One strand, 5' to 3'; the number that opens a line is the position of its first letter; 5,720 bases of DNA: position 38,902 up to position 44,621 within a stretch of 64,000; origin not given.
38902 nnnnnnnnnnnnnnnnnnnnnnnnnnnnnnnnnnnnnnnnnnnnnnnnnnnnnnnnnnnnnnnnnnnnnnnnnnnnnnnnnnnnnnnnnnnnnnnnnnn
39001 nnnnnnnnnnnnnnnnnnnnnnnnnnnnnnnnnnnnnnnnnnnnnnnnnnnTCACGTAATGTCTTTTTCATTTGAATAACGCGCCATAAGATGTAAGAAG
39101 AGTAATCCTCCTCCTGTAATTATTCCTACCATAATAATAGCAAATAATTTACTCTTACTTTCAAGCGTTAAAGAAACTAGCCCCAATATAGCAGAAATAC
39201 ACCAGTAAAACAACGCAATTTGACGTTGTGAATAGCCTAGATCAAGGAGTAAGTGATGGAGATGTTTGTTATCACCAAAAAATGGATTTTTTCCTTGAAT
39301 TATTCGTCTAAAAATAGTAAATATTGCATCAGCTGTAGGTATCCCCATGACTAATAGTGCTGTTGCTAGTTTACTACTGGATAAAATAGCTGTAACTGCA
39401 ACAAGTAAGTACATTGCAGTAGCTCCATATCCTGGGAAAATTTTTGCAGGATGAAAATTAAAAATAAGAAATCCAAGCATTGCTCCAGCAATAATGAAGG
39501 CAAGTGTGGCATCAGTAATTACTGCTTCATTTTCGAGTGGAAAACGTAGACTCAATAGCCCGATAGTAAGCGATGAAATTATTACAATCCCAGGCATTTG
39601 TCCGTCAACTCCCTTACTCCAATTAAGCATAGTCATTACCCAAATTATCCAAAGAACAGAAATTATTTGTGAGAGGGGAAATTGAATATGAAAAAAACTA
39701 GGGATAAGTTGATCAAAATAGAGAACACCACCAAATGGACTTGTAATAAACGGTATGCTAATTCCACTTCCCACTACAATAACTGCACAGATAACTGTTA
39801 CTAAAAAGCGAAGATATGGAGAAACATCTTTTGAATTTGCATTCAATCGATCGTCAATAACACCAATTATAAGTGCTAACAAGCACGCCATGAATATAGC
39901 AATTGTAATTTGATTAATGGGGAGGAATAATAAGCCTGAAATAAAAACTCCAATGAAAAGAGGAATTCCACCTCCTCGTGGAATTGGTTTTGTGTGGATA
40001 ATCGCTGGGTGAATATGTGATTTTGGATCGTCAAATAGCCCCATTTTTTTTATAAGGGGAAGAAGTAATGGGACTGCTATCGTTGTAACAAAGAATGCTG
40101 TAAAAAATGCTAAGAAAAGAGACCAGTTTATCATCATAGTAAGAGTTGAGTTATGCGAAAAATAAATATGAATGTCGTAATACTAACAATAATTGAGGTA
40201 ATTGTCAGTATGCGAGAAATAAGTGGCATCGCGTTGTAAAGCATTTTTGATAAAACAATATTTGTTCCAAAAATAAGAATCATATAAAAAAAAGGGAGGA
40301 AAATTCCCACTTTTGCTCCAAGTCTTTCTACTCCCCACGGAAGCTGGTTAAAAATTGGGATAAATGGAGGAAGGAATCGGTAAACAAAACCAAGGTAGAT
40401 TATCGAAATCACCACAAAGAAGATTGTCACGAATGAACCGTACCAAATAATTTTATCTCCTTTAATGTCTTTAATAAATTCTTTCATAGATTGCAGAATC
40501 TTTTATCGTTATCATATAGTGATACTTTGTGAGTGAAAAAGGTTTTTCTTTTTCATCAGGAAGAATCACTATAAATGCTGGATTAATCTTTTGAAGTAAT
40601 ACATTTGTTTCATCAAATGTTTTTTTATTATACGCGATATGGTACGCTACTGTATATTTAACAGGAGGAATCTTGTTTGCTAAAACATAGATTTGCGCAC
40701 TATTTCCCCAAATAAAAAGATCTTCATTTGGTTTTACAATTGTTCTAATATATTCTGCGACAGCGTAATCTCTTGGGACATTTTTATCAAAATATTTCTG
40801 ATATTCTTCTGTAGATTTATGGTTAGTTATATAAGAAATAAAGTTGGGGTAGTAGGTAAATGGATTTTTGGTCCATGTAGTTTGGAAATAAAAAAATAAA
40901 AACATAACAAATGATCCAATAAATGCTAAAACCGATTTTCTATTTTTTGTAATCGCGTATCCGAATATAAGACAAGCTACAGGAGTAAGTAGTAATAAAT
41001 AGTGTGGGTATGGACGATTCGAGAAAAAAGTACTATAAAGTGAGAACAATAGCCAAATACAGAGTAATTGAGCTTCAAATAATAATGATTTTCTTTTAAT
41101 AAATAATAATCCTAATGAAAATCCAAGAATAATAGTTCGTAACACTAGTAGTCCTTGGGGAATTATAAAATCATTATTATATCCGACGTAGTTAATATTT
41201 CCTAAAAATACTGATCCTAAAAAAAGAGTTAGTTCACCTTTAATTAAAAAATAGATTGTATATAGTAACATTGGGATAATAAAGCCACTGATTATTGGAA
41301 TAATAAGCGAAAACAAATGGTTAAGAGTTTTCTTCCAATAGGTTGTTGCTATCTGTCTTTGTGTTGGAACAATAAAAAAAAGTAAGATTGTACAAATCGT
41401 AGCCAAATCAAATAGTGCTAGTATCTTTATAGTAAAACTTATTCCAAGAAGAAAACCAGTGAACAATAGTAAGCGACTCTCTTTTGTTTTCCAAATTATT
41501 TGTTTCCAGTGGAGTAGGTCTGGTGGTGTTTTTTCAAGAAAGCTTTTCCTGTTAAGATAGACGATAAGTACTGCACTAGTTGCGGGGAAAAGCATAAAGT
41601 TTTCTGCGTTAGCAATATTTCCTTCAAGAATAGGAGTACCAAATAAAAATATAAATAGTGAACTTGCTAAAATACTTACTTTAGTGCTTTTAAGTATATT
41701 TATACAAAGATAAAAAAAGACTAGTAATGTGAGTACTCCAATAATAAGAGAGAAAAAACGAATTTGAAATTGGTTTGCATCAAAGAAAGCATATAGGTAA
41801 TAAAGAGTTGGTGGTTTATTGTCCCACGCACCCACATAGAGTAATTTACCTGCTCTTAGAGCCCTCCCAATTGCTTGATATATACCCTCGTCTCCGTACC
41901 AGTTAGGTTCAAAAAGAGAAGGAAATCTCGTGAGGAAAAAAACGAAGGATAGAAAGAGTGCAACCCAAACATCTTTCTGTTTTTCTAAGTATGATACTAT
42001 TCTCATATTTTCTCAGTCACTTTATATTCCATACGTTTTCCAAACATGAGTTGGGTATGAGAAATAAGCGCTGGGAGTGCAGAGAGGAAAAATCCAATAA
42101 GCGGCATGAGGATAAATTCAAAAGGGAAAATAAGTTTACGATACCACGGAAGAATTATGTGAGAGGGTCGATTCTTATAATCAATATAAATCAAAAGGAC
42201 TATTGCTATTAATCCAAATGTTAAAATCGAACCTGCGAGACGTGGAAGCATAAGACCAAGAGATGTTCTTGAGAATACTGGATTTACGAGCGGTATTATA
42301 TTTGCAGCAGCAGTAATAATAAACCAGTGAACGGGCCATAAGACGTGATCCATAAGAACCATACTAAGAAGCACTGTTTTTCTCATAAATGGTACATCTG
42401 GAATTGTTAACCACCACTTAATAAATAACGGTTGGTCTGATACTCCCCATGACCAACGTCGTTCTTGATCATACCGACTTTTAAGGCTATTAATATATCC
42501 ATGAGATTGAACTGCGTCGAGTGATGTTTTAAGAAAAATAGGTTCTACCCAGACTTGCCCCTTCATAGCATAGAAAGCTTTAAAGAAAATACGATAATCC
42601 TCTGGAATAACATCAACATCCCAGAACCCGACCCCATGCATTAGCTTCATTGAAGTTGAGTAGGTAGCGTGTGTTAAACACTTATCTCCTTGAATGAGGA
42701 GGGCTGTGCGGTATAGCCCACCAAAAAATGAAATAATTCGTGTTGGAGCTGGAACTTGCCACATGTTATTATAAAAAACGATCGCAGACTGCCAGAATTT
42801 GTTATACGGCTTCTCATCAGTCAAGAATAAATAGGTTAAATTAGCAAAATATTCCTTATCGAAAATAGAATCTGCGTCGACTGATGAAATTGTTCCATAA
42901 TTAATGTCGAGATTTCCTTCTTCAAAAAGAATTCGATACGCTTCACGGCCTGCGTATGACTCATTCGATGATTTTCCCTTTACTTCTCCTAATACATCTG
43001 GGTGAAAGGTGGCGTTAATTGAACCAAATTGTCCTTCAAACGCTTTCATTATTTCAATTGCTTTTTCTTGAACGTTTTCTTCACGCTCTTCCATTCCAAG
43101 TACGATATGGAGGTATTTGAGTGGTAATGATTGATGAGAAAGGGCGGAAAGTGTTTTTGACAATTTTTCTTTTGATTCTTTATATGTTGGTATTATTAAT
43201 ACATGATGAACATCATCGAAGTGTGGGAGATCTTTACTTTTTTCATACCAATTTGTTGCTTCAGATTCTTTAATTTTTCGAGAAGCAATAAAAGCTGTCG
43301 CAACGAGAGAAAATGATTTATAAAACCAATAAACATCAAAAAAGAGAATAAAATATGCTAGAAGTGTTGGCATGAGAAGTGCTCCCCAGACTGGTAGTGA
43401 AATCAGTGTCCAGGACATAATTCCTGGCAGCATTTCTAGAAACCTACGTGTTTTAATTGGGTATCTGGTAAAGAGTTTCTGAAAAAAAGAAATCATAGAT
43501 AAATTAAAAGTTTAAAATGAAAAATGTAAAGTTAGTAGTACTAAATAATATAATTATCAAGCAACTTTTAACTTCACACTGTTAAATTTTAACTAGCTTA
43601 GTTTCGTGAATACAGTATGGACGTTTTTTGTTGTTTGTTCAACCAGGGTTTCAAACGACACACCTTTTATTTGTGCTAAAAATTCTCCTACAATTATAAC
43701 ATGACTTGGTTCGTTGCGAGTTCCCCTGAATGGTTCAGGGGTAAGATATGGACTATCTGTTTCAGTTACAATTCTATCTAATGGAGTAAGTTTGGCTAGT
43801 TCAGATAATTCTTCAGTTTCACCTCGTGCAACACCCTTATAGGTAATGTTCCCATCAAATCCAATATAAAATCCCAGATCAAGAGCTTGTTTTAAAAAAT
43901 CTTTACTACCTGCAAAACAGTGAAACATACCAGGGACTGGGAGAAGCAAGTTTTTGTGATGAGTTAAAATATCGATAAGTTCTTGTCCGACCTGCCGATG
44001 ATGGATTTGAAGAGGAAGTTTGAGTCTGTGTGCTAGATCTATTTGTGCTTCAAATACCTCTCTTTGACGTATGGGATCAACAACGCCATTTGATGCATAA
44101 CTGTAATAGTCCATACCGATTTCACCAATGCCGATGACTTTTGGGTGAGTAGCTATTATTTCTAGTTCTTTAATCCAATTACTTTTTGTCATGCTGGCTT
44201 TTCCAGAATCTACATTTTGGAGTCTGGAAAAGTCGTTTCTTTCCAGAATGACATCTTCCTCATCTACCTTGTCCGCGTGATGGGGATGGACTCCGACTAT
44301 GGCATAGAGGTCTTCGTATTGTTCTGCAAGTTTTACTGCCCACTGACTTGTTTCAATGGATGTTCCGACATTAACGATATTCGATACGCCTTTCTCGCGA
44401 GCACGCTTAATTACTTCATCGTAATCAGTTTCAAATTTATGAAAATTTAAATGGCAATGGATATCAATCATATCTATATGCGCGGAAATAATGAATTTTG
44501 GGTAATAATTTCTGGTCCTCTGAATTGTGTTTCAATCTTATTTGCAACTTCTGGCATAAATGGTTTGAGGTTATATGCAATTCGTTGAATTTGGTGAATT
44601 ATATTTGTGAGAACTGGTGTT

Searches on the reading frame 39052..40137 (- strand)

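Call 77: search_protein_families(library=pfam, proteins=[window:39052-40137:-], max_evalue=0.001)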
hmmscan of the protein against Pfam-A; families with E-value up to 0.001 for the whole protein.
window:39052-40137:- (361 aa): 1 family
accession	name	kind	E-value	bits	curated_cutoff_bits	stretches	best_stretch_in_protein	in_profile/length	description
PF00953.26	Glycos_transf_4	-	2.3e-22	80.2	27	1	79-253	2-159/160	Glycosyl transferase family 4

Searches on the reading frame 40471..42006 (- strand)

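Call 7: search_protein_families(library=pfam, proteins=[window:40471-42006:-], max_evalue=0.001)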
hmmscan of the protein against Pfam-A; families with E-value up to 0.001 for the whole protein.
window:40471-42006:- (511 aa): 1 family
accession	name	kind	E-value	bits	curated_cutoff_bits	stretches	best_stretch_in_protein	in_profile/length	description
PF02366.24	PMT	-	8.6e-07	29.2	22.7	1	63-255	61-239/245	Dolichyl-phosphate-mannose-protein mannosyltransferase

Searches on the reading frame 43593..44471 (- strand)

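Call 77: search_protein_families(library=pfam, proteins=[window:43593-44471:-], max_evalue=0.001)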
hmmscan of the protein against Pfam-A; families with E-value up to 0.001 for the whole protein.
window:43593-44471:- (292 aa): 1 family
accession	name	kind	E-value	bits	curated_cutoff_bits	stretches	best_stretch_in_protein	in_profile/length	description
PF01026.27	TatD_DNase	-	5e-78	262.4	27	1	2-288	1-252/253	TatD related DNase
